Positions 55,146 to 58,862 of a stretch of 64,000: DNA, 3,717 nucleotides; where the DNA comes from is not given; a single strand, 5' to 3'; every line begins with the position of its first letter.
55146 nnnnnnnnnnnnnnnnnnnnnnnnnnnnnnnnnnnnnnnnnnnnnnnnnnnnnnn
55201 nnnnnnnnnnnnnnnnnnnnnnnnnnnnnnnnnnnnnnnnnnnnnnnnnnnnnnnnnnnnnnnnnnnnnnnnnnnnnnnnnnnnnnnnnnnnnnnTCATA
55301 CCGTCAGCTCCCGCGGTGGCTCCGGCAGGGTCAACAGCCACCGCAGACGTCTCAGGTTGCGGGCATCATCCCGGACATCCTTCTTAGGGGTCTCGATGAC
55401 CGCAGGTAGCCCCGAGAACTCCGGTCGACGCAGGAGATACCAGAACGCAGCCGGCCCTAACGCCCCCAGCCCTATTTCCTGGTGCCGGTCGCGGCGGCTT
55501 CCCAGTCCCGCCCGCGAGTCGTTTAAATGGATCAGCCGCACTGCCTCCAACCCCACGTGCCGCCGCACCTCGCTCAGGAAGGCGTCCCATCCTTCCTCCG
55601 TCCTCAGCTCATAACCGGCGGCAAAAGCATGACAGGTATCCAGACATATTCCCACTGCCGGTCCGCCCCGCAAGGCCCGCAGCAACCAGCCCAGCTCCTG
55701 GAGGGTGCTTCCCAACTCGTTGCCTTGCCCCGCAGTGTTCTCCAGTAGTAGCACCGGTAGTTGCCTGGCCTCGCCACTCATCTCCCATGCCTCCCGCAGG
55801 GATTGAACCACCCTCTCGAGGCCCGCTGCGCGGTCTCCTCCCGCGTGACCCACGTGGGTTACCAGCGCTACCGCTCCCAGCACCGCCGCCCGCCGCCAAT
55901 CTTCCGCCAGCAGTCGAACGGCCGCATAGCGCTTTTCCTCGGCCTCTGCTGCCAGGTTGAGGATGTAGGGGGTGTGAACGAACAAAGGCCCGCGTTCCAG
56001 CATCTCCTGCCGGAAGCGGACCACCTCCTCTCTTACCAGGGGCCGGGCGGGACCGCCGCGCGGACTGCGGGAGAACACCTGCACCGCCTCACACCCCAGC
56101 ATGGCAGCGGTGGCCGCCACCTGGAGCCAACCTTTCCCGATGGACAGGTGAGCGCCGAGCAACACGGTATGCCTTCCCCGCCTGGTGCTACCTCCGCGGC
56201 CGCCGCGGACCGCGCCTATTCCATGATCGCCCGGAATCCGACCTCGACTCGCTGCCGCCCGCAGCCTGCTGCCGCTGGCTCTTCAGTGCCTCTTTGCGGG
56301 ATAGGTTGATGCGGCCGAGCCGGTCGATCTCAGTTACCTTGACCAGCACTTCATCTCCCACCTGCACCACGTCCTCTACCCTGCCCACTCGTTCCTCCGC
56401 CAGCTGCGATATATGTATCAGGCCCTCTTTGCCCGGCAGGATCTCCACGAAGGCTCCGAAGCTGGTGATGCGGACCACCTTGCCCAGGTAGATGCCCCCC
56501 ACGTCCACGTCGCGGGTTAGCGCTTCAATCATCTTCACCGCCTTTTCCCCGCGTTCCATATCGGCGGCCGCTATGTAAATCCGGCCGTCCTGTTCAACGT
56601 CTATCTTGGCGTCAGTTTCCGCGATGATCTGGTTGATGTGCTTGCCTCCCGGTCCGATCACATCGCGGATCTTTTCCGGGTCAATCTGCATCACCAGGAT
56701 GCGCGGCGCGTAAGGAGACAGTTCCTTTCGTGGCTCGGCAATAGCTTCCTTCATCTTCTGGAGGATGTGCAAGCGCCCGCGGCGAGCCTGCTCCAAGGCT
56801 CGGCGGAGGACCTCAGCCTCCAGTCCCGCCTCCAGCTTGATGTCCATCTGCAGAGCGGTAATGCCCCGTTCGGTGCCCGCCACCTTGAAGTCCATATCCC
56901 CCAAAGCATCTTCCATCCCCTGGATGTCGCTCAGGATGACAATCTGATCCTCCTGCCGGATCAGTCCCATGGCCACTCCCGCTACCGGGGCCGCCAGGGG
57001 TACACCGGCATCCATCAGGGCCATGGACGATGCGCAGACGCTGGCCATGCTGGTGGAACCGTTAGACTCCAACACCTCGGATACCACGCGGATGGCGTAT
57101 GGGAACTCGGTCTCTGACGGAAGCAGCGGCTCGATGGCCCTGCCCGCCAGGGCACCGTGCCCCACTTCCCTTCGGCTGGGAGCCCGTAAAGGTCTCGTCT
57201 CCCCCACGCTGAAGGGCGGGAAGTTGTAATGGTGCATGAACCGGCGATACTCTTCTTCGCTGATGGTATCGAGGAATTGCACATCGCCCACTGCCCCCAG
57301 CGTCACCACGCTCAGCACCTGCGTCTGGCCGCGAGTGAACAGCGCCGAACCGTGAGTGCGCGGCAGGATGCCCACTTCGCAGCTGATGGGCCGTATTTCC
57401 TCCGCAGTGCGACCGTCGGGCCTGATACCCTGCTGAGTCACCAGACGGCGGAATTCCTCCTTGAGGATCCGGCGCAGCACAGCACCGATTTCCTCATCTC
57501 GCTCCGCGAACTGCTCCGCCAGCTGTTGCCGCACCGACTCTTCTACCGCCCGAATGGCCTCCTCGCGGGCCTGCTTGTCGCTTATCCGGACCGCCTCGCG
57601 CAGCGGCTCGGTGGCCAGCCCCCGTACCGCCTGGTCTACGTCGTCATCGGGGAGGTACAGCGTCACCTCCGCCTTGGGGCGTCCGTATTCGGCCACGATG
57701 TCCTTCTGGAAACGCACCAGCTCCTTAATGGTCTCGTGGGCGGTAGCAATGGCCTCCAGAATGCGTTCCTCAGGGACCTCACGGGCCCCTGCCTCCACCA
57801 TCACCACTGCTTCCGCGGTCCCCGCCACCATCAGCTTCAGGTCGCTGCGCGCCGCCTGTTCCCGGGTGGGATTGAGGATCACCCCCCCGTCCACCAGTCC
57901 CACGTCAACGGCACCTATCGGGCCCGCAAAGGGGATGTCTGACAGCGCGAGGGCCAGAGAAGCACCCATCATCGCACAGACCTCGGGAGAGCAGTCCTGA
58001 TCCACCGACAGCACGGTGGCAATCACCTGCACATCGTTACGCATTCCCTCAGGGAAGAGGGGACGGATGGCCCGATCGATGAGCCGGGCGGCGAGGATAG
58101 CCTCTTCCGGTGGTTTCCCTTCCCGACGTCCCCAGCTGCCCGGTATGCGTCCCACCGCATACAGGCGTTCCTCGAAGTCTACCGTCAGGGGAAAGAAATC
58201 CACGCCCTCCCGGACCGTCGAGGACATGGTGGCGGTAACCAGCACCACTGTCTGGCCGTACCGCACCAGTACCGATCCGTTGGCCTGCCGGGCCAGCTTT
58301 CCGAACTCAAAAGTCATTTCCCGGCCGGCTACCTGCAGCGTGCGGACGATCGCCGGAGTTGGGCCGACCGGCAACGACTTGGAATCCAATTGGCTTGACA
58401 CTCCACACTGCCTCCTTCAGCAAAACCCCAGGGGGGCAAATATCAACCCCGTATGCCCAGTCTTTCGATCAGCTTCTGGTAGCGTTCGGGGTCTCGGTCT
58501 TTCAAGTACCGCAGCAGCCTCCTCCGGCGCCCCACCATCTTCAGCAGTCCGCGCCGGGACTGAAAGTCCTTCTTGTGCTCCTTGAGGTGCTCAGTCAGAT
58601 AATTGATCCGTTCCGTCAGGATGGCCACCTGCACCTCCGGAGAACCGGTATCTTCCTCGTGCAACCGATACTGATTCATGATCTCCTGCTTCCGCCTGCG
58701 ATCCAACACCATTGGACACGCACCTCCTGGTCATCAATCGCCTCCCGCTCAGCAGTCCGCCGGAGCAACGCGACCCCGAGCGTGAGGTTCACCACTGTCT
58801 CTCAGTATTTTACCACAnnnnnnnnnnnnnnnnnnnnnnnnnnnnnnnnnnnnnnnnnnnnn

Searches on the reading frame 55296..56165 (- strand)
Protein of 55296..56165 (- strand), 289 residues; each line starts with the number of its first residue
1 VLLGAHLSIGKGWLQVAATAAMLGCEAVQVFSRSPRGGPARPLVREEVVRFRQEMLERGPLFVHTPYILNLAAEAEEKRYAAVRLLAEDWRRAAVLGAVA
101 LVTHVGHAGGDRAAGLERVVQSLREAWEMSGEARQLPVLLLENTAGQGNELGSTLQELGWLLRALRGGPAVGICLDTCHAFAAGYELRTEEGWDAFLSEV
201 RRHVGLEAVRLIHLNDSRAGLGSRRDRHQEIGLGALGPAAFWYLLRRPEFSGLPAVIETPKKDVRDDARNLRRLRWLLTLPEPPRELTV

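Call 70: search_protein_families(library=pfam, proteins=[window:55296-56165:-], max_evalue=0.00001)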
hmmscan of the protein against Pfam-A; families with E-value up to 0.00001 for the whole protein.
window:55296-56165:- (289 aa): 1 family
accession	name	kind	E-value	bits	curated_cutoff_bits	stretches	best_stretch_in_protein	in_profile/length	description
PF01261.30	AP_endonuc_2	-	1.3e-41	143.4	31.1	1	19-273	3-248/249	Xylose isomerase-like TIM barrel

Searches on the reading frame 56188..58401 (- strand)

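Call 70: search_protein_families(library=pfam, proteins=[window:56188-58401:-], max_evalue=0.00001)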
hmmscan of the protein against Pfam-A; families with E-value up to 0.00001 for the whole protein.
window:56188-58401:- (737 aa): 5 families
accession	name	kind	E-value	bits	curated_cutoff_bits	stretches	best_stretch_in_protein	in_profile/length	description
PF01138.27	RNase_PH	-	9.8e-66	220.5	25.5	2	335-468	1-130/130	3' exoribonuclease family, domain 1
PF03725.20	RNase_PH_C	-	1.7e-23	82.8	20.8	2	160-223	1-66/67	3' exoribonuclease family, domain 2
PF00575.29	S1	-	2.9e-18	66.5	22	1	634-703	4-74/74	S1 RNA binding domain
PF03726.19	PNPase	-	1.5e-12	48.3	24.6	1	255-332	2-81/81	Polyribonucleotide nucleotidyltransferase, RNA binding domain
PF00013.35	KH_1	-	8.3e-10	38.7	21.5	1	570-626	3-65/66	KH domain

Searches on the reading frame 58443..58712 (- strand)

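Call 70: search_protein_families(library=pfam, proteins=[window:58443-58712:-], max_evalue=0.00001)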
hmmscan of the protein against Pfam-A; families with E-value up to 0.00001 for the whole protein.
window:58443-58712:- (89 aa): 1 family
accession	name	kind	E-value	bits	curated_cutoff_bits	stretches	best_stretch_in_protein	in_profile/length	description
PF00312.27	Ribosomal_S15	-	1.1e-39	134.8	31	1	8-88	1-81/81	Ribosomal protein S15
